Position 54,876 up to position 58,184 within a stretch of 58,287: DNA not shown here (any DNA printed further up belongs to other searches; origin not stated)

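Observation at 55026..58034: Pyrogallol-hydroxytransferase-like molybdoenzyme with a ~135-aa membrane-anchor plus SCP2-like N-terminal extension and no adjacent Fe-S beta subunit, between fumarylacetoacetase and a P450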

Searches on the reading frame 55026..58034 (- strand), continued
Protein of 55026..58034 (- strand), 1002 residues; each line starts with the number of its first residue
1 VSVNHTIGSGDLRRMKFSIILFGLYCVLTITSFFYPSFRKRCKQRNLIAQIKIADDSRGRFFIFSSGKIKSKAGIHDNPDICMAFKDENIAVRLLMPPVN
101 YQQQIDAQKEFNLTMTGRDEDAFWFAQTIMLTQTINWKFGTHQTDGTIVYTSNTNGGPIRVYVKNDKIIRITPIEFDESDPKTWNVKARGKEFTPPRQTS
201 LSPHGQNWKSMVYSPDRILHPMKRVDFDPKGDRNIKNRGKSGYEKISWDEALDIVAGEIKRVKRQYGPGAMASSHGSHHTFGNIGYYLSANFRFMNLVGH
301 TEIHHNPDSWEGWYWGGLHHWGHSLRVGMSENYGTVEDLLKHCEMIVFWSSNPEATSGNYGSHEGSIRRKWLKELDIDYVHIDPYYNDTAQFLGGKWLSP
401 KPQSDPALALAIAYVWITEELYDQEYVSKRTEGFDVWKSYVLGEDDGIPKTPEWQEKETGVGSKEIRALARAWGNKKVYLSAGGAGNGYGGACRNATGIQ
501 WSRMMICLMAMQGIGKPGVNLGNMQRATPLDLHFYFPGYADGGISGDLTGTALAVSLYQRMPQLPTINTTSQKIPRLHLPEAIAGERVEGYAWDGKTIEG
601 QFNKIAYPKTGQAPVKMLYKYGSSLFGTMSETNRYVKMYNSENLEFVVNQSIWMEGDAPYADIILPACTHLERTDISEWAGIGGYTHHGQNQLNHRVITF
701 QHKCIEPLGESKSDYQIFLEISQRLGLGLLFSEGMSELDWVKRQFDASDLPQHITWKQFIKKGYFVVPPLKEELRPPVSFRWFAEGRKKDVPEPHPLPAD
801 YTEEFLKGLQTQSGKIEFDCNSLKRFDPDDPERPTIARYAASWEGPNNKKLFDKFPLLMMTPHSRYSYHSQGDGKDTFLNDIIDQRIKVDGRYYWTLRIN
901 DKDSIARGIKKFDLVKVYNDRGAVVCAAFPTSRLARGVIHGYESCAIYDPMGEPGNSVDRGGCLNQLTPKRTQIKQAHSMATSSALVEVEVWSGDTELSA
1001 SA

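Call 74: search_protein_families(library=ncbifam, proteins=[L001:1975-3285:+, L001:3306-4634:+, L090:13079-14404:-], max_evalue=1e-10)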
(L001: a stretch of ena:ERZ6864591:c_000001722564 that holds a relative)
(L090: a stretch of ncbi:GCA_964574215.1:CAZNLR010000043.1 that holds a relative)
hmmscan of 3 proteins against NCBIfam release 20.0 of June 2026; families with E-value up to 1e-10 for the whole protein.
L001:1975-3285:+ (436 aa): 1 family
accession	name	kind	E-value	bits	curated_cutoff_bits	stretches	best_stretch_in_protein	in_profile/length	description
TIGR01015.1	hmgA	equivalog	2.2e-200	665.9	510.75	1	9-432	2-429/429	homogentisate 1,2-dioxygenase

L001:3306-4634:+ (442 aa): 1 family
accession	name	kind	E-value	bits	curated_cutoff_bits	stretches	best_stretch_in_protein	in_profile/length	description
TIGR01266.1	fum_ac_acetase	equivalog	7.9e-157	522.4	375.3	1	14-439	1-419/420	fumarylacetoacetase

L090:13079-14404:- (441 aa): 7 families
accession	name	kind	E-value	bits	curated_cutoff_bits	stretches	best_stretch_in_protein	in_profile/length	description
TIGR00148.1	TIGR00148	subfamily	2.4e-93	313.2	244.85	1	8-415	1-437/438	UbiD family decarboxylase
NF041204.1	VdcC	exception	3.3e-81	273.1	650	1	6-439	2-461/467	non-oxidative hydroxyarylic acid decarboxylases subunit C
TIGR03701.1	mena_SCO4490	equivalog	3.2e-67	227.2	495.9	1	93-391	106-414/433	menaquinone biosynthesis decarboxylase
NF008175.0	PRK10922.1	equivalog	6.4e-52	176.7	788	1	94-416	120-460/497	4-hydroxy-3-polyprenylbenzoate decarboxylase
TIGR02723.1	phenyl_P_alpha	equivalog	5.6e-41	140.7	564.6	1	5-404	7-426/485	phenylphosphate carboxylase subunit alpha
TIGR02724.1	phenyl_P_beta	equivalog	7.1e-37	126.9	468.95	1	7-418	2-444/472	phenylphosphate carboxylase subunit beta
NF041219.1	BagN_FevL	exception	2.2e-26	92.4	1000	1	6-315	18-352/502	bagremycin/ferroverdin biosynthesis UbiD family decarboxylase BagN/FevL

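Call 80: search_protein_families(library=pfam, proteins=[L058:5173-7467:-, L058:7464-8147:-, L058:8855-9760:-, L058:13869-14792:+, L058:14870-15595:-, L058:15691-16551:+, L058:16388-17563:+, L058:17236-18336:-, L058:18215-19471:-, L058:20390-22786:+], max_evalue=0.00001)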
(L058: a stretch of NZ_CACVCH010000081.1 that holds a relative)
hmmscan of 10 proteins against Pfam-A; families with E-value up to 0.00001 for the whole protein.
L058:5173-7467:- (764 aa): 0 families

L058:7464-8147:- (227 aa): 0 families

L058:8855-9760:- (301 aa): 0 families

L058:13869-14792:+ (307 aa): 4 families
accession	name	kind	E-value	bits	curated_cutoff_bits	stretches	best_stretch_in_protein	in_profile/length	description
PF03446.21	NAD_binding_2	-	2e-33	116.1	21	1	7-165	2-161/161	NAD binding domain of 6-phosphogluconate dehydrogenase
PF14833.11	NAD_binding_11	-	3.2e-22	79.5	30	1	170-286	3-120/122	NAD-binding of NADP-dependent 3-hydroxyisobutyrate dehydrogenase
PF01488.26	Shikimate_DH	-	3.9e-07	30.6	24.3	1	9-98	17-112/138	Shikimate / quinate 5-dehydrogenase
PF02826.25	2-Hacid_dh_C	-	5.4e-06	26.3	25.1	1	4-69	36-101/178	D-isomer specific 2-hydroxyacid dehydrogenase, NAD binding domain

L058:14870-15595:- (241 aa): 0 families

L058:15691-16551:+ (286 aa): 1 family
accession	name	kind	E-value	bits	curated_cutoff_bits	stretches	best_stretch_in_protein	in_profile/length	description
PF02653.21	BPD_transp_2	-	4.9e-35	121.4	26.8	1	8-274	2-268/269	Branched-chain amino acid transport system / permease component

L058:16388-17563:+ (391 aa): 1 family
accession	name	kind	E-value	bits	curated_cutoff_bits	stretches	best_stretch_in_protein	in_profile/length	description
PF02653.21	BPD_transp_2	-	4.9e-39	134.5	26.8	1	103-365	5-267/269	Branched-chain amino acid transport system / permease component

L058:17236-18336:- (366 aa): 0 families

L058:18215-19471:- (418 aa): 0 families

L058:20390-22786:+ (798 aa): 2 families
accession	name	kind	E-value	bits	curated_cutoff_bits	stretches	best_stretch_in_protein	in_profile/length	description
PF02492.25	cobW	-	1.3e-40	139.4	20.7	1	481-657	1-179/180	CobW/HypB/UreG, nucleotide-binding domain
PF07683.19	CobW_C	-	1.8e-16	60.2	22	1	687-775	1-87/94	Cobalamin synthesis protein cobW C-terminal domain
